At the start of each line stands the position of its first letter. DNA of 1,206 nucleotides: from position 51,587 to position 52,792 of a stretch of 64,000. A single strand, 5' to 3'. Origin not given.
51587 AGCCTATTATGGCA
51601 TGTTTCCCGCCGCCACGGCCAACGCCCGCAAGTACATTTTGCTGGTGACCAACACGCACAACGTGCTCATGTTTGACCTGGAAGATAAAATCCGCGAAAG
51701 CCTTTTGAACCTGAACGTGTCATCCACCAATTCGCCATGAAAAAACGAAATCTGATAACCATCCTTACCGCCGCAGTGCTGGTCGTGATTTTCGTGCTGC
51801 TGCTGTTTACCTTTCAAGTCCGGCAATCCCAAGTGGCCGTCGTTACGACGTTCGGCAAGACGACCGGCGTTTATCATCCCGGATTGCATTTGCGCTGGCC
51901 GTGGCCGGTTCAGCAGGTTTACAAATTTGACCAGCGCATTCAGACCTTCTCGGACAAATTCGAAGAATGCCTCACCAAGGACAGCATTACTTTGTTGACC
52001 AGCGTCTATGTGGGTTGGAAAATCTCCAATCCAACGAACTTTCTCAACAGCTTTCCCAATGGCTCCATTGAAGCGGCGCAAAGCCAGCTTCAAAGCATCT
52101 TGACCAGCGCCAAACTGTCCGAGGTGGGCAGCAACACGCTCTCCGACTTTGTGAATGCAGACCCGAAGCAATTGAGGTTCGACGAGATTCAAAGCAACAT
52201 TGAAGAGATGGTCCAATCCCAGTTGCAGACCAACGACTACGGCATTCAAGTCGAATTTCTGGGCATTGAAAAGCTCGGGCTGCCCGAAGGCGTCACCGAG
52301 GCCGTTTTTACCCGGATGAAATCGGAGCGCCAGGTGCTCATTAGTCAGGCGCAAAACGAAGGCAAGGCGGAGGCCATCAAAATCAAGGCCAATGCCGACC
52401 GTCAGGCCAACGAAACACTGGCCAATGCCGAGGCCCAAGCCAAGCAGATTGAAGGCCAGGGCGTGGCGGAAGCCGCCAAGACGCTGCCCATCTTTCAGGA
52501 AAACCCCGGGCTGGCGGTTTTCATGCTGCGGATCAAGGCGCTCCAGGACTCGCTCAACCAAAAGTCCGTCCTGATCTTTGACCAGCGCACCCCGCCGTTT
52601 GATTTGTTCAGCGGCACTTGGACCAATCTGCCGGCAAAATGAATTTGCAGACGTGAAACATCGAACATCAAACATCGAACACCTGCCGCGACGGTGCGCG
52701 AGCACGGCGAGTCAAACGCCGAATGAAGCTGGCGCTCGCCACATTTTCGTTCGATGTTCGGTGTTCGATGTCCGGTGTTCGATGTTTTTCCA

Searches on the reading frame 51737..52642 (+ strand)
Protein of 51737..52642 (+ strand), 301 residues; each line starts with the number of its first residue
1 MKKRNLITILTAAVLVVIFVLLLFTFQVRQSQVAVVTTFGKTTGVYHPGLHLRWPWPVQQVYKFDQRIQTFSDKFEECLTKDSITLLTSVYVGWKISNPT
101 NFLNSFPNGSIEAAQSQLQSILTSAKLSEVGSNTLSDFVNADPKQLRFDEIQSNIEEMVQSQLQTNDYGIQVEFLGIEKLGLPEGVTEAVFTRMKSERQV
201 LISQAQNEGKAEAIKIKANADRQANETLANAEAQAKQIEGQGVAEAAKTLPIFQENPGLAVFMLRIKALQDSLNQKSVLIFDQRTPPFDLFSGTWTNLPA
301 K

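Call 38: search_protein_families(library=pfam, proteins=[window:51737-52642:+], max_evalue=0.0001)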
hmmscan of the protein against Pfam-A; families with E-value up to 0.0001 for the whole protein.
window:51737-52642:+ (301 aa): 2 families
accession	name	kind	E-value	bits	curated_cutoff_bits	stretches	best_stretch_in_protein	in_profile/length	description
PF01145.31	Band_7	-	3.3e-29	102.6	23.6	1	27-209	2-172/176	SPFH domain / Band 7 family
PF13421.11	Band_7_1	-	1.3e-05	25.4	24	0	95-194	110-207/211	SPFH domain-Band 7 family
